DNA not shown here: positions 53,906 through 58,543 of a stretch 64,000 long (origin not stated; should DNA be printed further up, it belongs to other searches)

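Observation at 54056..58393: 4.3-kb intronless gene for a membrane protein combining a transglutaminase/papain-like Cys-His core with Sel1 repeats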

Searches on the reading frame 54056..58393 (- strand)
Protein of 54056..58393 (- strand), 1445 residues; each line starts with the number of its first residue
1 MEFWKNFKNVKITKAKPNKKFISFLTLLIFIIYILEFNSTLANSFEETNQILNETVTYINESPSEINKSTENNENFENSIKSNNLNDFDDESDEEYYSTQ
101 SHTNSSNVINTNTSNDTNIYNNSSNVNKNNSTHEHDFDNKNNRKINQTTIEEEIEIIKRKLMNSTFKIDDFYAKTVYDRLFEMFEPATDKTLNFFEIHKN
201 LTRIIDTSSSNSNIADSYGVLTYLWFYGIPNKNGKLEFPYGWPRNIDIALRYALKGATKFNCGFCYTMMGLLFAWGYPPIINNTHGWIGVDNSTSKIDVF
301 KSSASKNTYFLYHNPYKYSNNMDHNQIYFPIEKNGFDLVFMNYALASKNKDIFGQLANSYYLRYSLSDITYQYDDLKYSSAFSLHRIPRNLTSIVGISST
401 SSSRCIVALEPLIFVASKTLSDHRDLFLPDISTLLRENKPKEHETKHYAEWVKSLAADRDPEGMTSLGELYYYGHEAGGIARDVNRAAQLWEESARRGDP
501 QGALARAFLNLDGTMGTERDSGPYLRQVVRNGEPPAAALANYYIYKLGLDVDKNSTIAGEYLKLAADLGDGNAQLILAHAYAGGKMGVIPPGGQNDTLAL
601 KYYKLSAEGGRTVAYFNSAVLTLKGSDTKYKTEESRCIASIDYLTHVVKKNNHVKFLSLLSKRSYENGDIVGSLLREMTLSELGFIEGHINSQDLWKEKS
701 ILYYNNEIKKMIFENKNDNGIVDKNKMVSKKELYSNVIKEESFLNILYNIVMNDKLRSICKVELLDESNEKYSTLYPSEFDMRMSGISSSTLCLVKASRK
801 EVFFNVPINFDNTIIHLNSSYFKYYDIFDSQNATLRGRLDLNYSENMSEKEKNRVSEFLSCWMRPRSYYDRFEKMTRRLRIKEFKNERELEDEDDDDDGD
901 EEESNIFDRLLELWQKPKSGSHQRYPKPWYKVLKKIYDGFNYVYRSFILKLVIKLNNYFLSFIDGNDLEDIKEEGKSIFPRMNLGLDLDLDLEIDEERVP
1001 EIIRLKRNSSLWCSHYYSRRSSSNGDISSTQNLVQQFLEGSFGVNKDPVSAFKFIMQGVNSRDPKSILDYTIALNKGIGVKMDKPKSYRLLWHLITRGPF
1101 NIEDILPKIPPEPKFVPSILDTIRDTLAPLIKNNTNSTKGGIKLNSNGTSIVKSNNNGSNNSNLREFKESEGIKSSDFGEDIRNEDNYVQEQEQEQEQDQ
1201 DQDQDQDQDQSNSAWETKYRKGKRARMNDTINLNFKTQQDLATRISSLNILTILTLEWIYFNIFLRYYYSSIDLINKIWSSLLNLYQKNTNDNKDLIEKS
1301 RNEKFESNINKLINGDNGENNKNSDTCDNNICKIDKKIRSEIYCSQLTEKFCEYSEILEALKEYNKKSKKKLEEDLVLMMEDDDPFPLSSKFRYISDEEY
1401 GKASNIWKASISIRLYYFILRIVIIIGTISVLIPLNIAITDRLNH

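Call 3: search_protein_families(library=pfam, proteins=[window:54056-58393:-], max_evalue=10)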
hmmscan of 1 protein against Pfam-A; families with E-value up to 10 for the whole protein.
window:54056-58393:- (1445 aa): 1 family
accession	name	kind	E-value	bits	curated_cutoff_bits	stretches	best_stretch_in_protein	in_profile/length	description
PF08238.18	Sel1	-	1.1e-12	48.4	30.7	3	461-499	1-36/36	Sel1 repeat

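Call 4: search_solved_structures(query=window:54056-58393:-, max_evalue=1, show_alignments=3)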
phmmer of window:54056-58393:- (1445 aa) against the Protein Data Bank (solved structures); distinct sequences matched with E-value up to 1: 13.
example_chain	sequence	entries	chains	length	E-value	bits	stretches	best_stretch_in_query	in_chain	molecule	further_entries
6ork_A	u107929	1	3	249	4.6e-11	44.3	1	437-617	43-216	Sel1 repeat protein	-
6ur7_A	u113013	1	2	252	1.3e-08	36.2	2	478-614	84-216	Sel1 repeat family protein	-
8ket_C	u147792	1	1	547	1.1e-07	33.1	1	451-696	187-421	Protein sel-1 homolog 1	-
9uav_C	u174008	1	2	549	1.3e-07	32.9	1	451-696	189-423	Protein sel-1 homolog 1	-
8kes_D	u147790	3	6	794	2.1e-07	32.2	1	451-696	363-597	Protein sel-1 homolog 1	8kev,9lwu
4bwr_A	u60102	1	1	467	4.1e-07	31.2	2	460-631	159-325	PROTEIN CORRESPONDING TO LOCUS C5321 FROM CFT073 E.COLI STRAIN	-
8sxq_A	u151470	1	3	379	2.3e-06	28.7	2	521-625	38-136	SEL-1 repeat protein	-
5b26_A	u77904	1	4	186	5.3e-06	27.5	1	452-626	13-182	Protein sel-1 homolog 1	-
9og0_C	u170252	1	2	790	6.5e-06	27.3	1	450-695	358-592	Protein sel-1 homolog 1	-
6deh_A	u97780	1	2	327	8.6e-06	26.9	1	446-628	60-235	TPR repeat protein, protein-protein interaction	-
6onw_A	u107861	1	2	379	5.3e-05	24.2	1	447-578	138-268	Sel1 repeat protein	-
6orc_A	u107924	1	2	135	0.0026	18.6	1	495-610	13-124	Sel1 repeat protein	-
6ok3_A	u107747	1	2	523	0.0071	17.2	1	449-584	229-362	Sel1 repeat protein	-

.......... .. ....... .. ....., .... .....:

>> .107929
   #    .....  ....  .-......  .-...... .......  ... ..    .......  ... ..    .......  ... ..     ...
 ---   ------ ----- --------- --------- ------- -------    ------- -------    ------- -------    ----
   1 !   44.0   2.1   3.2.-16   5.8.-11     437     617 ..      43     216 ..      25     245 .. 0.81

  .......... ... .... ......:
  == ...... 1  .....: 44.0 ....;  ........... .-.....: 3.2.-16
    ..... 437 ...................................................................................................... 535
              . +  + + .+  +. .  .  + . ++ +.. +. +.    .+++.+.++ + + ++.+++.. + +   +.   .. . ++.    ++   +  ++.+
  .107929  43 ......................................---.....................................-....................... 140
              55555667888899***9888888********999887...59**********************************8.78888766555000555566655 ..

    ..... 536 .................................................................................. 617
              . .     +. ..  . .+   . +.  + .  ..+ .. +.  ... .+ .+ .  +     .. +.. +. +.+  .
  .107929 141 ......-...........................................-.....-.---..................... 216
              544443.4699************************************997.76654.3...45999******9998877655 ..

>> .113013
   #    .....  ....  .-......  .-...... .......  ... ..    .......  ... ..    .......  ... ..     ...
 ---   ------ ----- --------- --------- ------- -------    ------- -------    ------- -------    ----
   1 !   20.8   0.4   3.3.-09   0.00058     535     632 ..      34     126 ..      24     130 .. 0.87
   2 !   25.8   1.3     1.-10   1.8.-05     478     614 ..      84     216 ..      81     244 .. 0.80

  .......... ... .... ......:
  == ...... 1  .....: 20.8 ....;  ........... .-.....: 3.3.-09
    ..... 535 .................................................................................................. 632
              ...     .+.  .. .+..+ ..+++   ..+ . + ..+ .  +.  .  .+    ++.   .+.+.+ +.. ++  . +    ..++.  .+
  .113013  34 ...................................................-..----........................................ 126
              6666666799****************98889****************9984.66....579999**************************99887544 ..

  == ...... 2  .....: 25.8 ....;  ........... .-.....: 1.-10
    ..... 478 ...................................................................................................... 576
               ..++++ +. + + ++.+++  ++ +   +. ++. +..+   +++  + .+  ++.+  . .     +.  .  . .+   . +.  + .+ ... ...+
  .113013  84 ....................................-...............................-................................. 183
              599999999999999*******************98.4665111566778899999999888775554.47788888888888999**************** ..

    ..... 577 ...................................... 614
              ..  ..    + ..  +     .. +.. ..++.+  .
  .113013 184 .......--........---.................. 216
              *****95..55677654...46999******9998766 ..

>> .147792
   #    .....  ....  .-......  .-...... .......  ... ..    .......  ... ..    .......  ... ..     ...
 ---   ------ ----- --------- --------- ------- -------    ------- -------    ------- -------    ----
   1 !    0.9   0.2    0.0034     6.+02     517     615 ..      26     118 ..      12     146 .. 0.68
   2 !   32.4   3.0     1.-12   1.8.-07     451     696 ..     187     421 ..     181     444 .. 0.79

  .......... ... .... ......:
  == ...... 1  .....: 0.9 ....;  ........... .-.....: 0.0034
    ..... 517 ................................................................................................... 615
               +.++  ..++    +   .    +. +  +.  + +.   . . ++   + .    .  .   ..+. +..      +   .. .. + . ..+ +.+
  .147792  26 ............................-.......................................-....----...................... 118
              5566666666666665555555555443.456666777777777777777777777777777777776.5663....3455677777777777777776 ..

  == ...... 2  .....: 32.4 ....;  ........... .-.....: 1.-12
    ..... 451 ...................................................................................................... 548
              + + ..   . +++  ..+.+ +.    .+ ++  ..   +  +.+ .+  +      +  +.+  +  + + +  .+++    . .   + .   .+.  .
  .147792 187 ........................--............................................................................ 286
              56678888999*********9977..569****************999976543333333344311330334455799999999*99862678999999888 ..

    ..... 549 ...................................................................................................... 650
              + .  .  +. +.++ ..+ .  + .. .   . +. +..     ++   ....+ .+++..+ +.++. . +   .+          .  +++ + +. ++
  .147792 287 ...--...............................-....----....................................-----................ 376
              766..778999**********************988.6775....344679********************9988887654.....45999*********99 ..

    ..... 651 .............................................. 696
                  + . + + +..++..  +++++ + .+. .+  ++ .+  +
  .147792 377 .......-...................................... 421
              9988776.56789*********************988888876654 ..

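Call 5: find_homologous_proteins(query=window:54056-58393:-, max_evalue=0.001)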
Query window:54056-58393:- (1445 aa): 13 proteins with E <= 0.001 among 8000 candidates.
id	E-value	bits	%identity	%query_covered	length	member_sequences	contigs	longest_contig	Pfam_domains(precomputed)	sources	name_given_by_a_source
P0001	0.0e+0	3166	97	100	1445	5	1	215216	PF08238.19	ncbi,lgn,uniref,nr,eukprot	ncbi:Sel1-like repeat containing protein [Cryptosporidium hominis]|uniref:Sel1-like repeat containin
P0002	0.0e+0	2858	88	100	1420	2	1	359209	PF08238.19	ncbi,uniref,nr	ncbi:Sel1 repeat family protein [Cryptosporidium meleagridis]|uniref:Sel1 repeat family protein n=1 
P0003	0.0e+0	2511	79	100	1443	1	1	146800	PF08238.19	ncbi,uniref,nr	ncbi:uncharacterized protein ELE39_003438 [Cryptosporidium sp. chipmunk genotype I]|uniref:uncharact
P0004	0.0e+0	2170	70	100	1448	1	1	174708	PF08238.19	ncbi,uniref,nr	ncbi:uncharacterized protein cubi_01665 [Cryptosporidium ubiquitum]|uniref:Sel1 repeat-containing pr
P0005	0.0e+0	1949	63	99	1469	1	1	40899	PF08238.19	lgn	-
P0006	0.0e+0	1851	59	99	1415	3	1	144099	PF08238.19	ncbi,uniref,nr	ncbi:hypothetical protein OJ252_1314 [Cryptosporidium canis]|uniref:Sel1 repeat-containing protein n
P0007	0.0e+0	1635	57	89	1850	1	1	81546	PF08238.19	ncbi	ncbi:Sel1 repeat family protein, partial [Cryptosporidium felis]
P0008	0.0e+0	1478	55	92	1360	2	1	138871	PF08238.19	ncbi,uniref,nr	ncbi:hypothetical protein FG379_001900 [Cryptosporidium bovis]|uniref:uncharacterized protein n=1 Ta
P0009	0.0e+0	1472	54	96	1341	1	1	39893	PF08238.19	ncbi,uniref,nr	ncbi:hypothetical protein FG386_003678 [Cryptosporidium ryanae]|uniref:uncharacterized protein n=1 T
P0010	1.2e-294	999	42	90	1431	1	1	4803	PF08238.19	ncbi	ncbi:hypothetical protein ACR3K2_38000 [Cryptosporidium serpentis]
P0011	5.1e-290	984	41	87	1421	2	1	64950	PF08238.19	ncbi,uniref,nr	ncbi:hypothetical protein cand_001900 [Cryptosporidium andersoni]|uniref:Sel1 repeat family protein 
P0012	7.1e-125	436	35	49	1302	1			PF08238.19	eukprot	eukprot:GHVS01074810.1.p1 GENE.GHVS01074810.1~~GHVS01074810.1.p1 ORF type:complete len:1455 (+),scor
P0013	8.5e-117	410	40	36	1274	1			PF08238.19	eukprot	eukprot:GHVS01074813.1.p1 GENE.GHVS01074813.1~~GHVS01074813.1.p1 ORF type:complete len:1479 (+),scor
